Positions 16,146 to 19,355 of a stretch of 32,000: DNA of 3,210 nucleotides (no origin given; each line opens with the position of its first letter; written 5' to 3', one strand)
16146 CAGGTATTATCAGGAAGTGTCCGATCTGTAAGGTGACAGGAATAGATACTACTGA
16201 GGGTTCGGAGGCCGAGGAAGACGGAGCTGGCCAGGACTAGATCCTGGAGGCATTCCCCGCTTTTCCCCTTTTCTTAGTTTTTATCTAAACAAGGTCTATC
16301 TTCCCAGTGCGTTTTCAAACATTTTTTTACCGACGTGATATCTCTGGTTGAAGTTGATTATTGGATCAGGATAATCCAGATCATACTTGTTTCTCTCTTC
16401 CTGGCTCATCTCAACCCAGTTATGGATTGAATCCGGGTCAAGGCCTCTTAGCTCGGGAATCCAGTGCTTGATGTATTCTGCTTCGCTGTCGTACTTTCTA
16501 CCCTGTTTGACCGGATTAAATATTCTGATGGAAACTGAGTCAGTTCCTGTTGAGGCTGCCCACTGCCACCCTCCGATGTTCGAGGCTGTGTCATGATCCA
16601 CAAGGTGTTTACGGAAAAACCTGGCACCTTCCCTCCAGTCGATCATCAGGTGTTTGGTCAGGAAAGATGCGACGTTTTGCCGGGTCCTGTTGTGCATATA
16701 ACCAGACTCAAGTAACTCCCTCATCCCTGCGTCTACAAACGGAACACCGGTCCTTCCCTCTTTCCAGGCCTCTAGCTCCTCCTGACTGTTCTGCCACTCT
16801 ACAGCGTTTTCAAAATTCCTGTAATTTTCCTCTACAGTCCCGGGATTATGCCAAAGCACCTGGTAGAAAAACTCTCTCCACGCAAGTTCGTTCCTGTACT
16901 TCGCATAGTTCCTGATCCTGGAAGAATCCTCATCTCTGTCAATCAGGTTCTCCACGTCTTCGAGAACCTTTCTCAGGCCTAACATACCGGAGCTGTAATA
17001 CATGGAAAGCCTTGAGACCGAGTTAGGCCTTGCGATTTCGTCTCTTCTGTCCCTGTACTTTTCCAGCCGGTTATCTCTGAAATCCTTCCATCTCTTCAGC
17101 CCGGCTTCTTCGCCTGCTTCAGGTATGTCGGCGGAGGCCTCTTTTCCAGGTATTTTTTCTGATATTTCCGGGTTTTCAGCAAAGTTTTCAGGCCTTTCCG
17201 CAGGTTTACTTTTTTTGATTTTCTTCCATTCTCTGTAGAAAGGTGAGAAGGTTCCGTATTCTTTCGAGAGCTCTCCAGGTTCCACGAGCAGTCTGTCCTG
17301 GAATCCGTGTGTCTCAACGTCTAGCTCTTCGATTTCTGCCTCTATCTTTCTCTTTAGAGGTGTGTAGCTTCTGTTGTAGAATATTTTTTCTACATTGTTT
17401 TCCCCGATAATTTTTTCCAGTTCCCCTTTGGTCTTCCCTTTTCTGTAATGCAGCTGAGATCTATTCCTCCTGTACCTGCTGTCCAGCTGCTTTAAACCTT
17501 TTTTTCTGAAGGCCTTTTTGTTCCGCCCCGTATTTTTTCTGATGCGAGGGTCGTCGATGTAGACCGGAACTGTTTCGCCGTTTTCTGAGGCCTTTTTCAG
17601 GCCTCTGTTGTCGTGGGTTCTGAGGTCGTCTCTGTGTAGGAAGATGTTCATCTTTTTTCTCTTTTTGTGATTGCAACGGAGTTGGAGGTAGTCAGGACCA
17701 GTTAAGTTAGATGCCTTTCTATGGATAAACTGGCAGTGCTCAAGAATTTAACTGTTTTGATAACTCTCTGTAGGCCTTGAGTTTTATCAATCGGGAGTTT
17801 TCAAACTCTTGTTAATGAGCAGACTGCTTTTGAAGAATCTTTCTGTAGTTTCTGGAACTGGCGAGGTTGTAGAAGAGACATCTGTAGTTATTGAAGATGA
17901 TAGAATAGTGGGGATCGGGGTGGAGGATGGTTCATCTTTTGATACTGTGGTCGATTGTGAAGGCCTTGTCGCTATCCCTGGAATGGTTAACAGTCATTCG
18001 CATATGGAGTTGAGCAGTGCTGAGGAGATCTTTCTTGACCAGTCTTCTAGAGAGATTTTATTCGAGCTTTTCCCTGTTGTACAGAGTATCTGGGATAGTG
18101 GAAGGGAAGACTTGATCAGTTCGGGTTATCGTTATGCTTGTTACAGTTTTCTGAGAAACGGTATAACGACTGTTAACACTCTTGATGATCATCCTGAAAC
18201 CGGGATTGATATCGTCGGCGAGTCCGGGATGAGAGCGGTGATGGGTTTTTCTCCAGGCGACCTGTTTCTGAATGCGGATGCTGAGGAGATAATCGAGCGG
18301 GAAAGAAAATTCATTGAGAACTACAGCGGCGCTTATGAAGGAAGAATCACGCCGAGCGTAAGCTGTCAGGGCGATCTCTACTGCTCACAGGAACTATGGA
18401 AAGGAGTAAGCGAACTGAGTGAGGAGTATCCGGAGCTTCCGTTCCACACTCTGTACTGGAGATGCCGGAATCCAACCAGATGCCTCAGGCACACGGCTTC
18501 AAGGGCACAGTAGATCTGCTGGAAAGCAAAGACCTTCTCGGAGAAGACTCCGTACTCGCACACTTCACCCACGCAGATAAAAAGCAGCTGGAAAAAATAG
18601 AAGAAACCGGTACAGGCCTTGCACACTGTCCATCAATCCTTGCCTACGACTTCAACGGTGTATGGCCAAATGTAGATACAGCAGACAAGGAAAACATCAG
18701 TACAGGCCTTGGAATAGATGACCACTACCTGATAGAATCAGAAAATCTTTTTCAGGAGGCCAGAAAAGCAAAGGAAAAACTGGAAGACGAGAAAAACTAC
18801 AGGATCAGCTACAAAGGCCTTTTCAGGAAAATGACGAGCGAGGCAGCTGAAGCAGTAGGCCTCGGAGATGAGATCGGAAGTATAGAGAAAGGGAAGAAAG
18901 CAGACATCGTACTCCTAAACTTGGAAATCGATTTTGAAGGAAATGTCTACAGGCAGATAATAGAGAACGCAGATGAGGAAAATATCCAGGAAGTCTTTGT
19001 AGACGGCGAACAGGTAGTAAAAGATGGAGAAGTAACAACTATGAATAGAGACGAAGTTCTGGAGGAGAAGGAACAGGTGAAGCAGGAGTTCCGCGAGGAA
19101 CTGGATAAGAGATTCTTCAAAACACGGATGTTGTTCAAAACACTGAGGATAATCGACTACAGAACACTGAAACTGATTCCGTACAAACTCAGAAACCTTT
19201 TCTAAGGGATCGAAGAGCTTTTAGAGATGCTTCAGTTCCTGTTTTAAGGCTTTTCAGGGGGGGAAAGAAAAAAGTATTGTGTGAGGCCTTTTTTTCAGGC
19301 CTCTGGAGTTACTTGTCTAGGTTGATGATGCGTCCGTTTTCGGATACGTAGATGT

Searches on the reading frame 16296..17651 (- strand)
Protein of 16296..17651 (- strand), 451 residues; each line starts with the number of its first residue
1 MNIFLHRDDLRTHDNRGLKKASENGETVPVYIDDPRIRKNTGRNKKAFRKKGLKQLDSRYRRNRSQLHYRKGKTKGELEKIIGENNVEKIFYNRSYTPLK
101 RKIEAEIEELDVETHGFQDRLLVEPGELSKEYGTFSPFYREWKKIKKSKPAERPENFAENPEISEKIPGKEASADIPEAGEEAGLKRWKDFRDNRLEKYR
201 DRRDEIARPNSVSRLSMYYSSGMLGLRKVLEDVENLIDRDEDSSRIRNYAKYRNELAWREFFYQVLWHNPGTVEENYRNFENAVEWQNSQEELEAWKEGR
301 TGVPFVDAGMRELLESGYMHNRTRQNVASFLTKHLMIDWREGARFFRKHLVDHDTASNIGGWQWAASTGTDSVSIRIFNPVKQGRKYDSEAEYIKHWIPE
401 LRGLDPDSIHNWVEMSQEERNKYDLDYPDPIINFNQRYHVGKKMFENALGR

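Call 13: search_protein_families(library=pfam, proteins=[window:16296-17651:-], max_evalue=0.001)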
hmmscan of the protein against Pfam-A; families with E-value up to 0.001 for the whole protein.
window:16296-17651:- (451 aa): 2 families
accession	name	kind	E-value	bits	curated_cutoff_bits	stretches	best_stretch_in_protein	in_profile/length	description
PF03441.19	FAD_binding_7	-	1.3e-74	250.4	27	1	253-444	2-200/203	FAD binding domain of DNA photolyase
PF00875.24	DNA_photolyase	-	8.2e-30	104.3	26.6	1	3-154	2-163/164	DNA photolyase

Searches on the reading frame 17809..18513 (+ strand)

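Call 13: search_protein_families(library=pfam, proteins=[window:17809-18513:+], max_evalue=0.001)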
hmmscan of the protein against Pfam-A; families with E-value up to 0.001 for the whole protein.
window:17809-18513:+ (234 aa): 1 family
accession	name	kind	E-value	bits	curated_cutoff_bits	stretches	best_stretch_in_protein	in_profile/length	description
PF01979.26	Amidohydro_1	-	3.1e-06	27.1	25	1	55-213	2-152/345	Amidohydrolase family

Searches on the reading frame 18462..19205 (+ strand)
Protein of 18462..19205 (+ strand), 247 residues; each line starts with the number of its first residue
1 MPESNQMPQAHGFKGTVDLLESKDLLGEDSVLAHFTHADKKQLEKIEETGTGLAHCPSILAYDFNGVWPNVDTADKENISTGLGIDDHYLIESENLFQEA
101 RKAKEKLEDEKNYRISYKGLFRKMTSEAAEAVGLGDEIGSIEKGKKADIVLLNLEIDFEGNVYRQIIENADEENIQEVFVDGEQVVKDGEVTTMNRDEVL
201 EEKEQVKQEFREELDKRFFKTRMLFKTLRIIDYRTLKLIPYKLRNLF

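Call 14: search_protein_families(library=pfam, proteins=[window:18462-19205:+], max_evalue=0.001)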
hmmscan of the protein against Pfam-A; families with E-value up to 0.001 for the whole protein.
window:18462-19205:+ (247 aa): 2 families
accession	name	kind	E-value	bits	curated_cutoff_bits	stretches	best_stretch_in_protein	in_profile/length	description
PF01979.26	Amidohydro_1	-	2.8e-20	73.3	25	1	11-185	173-345/345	Amidohydrolase family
PF07969.17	Amidohydro_3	-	8.9e-08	32.5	29.7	1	114-186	406-472/472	Amidohydrolase family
